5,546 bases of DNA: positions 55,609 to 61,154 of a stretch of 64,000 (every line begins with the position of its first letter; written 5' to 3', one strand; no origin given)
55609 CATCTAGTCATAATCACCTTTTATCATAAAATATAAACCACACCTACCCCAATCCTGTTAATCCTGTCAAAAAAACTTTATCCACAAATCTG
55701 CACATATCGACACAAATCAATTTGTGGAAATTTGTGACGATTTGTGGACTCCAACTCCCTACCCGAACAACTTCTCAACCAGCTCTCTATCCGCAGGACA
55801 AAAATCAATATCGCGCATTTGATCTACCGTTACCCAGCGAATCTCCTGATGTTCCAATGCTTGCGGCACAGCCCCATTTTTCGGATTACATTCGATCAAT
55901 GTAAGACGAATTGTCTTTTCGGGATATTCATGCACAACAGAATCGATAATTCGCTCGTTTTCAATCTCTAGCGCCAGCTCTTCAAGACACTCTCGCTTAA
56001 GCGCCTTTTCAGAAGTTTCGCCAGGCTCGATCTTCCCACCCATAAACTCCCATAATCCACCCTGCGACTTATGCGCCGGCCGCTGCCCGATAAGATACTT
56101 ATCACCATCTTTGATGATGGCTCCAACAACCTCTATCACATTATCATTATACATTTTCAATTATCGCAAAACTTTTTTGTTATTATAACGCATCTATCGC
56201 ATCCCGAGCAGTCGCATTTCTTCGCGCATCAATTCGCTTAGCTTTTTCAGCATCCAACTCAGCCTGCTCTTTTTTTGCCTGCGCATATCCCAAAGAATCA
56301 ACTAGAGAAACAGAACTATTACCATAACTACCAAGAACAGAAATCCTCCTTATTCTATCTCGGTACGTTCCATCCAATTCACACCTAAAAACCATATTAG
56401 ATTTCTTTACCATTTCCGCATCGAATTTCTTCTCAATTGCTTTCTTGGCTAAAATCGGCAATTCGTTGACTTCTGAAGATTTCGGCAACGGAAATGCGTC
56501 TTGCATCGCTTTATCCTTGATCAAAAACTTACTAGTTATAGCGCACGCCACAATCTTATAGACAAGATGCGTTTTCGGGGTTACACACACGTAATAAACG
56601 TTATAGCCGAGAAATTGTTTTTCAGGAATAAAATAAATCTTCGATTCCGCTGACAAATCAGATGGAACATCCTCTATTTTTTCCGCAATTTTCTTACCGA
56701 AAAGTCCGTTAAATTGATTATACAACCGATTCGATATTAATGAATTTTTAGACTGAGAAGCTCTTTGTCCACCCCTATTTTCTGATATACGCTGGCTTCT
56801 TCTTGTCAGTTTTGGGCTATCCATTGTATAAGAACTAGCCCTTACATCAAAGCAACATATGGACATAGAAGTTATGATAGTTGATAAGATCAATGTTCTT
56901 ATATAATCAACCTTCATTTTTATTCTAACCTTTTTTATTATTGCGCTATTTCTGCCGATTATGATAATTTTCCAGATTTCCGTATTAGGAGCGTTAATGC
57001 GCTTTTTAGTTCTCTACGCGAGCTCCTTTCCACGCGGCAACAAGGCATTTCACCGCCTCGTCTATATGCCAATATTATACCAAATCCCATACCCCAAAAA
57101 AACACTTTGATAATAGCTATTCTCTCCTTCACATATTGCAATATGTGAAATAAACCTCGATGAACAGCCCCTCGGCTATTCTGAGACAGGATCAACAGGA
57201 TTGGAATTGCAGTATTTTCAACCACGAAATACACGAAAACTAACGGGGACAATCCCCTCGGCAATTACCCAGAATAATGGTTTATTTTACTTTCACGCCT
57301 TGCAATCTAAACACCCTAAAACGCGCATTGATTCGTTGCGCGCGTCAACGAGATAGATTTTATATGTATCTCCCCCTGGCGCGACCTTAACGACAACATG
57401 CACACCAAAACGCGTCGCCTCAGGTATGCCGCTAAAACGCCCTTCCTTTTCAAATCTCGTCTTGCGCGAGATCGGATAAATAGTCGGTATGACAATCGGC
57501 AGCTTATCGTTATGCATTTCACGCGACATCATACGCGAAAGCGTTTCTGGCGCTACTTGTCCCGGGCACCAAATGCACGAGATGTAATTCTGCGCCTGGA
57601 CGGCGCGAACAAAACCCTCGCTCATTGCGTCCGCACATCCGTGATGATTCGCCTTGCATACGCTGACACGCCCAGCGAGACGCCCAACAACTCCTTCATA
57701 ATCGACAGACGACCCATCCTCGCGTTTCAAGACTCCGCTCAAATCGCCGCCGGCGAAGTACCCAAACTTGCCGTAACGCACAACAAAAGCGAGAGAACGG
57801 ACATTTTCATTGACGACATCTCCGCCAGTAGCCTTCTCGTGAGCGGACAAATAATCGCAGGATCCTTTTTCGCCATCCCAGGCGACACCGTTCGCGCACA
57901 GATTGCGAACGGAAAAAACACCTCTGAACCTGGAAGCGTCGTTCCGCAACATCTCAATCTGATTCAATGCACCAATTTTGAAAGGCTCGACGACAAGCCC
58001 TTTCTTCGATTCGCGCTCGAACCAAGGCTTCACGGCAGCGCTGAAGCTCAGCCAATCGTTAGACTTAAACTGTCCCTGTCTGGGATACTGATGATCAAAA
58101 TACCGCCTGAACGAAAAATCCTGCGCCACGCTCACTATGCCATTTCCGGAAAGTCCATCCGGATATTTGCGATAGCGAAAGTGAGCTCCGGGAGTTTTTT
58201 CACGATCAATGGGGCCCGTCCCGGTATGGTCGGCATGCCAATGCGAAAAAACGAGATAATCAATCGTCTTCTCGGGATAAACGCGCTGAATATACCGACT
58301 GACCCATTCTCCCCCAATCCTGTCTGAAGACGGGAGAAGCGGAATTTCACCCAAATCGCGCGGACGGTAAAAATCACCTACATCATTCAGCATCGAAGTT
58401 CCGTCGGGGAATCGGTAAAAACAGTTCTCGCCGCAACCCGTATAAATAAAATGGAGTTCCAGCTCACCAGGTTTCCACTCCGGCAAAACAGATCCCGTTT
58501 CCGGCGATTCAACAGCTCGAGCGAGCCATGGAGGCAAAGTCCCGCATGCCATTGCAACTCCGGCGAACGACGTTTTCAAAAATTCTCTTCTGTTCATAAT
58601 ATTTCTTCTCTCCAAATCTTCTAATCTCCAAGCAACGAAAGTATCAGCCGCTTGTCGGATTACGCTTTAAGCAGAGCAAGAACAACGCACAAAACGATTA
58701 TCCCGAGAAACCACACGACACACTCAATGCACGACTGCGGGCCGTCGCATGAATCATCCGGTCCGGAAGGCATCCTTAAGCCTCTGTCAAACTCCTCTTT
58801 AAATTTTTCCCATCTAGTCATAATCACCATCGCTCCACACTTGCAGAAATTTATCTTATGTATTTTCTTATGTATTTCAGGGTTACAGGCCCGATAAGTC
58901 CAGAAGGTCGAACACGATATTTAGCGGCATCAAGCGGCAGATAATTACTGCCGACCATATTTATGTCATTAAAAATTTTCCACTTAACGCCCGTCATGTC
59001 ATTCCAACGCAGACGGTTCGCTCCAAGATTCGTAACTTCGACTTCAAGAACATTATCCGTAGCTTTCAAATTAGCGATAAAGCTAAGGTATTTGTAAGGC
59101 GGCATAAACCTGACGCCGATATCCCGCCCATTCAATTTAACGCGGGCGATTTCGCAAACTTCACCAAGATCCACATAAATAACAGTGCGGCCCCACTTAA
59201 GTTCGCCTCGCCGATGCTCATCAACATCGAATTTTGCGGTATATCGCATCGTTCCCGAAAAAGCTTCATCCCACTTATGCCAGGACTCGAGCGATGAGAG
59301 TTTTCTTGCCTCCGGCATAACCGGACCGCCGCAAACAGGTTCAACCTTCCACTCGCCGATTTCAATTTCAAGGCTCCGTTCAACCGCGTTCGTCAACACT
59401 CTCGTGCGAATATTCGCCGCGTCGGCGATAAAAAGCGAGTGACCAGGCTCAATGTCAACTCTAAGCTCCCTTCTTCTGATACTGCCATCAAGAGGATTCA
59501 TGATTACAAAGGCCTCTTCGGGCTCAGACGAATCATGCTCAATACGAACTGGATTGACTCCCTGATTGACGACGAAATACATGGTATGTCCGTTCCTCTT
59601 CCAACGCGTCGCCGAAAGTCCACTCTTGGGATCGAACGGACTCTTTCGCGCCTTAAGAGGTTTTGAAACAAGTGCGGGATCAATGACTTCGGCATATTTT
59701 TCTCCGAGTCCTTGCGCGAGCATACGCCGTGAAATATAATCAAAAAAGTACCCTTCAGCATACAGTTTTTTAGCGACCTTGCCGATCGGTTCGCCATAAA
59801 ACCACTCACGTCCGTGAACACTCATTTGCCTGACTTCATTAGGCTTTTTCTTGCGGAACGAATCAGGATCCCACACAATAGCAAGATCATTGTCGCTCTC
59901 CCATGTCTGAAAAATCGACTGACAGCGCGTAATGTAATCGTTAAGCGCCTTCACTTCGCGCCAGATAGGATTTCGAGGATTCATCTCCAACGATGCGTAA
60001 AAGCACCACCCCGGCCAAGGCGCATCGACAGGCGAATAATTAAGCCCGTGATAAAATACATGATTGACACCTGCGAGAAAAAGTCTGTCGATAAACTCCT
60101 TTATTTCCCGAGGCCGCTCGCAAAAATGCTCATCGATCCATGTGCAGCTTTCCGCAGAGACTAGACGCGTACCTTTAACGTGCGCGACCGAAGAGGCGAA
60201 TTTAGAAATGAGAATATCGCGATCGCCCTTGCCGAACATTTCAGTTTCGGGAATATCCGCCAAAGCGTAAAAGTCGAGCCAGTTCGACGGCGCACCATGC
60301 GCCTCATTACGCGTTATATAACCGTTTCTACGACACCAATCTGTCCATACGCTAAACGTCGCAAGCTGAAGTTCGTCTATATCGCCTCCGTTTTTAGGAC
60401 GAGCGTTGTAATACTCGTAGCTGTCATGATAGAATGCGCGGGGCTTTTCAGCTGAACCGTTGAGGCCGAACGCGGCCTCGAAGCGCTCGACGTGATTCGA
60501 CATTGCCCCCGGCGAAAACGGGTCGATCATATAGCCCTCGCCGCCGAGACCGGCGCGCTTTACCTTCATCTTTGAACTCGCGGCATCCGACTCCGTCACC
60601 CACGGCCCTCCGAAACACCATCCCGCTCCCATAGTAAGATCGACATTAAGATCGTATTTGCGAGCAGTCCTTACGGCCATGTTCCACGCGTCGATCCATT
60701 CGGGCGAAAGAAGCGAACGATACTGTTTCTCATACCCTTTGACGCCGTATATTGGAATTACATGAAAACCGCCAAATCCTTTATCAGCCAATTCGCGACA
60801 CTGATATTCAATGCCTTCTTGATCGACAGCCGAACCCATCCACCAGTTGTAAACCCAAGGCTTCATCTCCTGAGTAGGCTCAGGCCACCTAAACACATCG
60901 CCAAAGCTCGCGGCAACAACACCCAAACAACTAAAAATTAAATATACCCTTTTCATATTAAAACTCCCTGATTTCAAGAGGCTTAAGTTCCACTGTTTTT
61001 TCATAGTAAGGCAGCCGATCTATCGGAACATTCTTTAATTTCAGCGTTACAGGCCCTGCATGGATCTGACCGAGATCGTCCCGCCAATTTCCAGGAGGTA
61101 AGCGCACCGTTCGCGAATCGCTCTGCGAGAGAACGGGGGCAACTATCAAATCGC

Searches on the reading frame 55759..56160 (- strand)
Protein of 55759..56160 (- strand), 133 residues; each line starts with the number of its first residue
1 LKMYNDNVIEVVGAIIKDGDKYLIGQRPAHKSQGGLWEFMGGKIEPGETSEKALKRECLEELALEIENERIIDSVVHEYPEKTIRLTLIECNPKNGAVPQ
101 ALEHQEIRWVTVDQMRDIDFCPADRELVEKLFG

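Call 28: search_protein_families(library=pfam, proteins=[window:55759-56160:-], max_evalue=0.001)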
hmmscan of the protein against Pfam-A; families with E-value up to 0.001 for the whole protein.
window:55759-56160:- (133 aa): 2 families
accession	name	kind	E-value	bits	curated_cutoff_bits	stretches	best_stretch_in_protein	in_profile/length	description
PF14815.12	NUDIX_4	-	1.2e-23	83.5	35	1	12-129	2-112/113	NUDIX domain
PF00293.34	NUDIX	-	6.8e-19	68.7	21.1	1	11-130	5-133/134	NUDIX domain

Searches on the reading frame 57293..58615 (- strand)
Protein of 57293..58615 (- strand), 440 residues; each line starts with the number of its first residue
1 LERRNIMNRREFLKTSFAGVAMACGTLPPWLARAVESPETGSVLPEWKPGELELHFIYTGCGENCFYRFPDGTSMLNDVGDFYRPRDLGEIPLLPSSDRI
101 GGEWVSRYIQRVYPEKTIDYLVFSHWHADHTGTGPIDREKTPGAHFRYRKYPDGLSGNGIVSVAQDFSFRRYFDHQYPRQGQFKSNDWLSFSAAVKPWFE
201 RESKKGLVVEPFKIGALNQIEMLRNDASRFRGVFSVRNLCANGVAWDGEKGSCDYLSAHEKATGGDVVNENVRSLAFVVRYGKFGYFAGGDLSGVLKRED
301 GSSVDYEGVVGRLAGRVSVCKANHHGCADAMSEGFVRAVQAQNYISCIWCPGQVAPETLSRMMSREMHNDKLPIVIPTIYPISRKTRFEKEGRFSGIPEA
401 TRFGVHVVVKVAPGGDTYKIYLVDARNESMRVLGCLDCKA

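Call 28: search_protein_families(library=pfam, proteins=[window:57293-58615:-], max_evalue=0.001)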
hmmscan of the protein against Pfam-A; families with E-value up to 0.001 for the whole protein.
window:57293-58615:- (440 aa): 1 family
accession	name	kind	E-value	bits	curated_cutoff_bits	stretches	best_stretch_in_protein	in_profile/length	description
PF00753.33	Lactamase_B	-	0.0007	20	22.7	0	110-150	36-76/196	Metallo-beta-lactamase superfamily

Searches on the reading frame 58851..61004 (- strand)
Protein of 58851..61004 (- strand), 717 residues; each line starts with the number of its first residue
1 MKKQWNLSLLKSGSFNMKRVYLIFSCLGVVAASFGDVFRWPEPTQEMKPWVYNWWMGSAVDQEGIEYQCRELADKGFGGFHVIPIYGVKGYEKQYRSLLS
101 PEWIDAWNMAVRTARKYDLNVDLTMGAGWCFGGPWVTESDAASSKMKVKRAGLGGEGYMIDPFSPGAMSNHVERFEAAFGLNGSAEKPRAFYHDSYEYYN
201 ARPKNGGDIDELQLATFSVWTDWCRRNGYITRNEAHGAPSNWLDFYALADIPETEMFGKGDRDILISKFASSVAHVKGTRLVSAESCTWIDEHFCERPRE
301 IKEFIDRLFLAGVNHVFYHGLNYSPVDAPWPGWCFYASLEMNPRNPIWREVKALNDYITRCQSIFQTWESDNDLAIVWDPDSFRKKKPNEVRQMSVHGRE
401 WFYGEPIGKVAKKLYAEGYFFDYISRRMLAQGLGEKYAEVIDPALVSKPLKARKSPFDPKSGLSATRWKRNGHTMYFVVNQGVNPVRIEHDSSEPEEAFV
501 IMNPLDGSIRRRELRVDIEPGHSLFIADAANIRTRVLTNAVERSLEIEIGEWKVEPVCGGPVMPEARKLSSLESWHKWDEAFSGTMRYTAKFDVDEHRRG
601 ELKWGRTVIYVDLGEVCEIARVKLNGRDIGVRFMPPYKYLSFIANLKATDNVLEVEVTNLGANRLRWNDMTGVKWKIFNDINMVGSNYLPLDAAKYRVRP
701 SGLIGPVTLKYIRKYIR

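Call 28: search_protein_families(library=pfam, proteins=[window:58851-61004:-], max_evalue=0.001)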
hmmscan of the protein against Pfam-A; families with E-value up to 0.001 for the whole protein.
window:58851-61004:- (717 aa): 1 family
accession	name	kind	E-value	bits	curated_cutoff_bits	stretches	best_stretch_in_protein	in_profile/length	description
PF17132.9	Glyco_hydro_106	-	1.2e-30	107.2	29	2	241-381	397-545/743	alpha-L-rhamnosidase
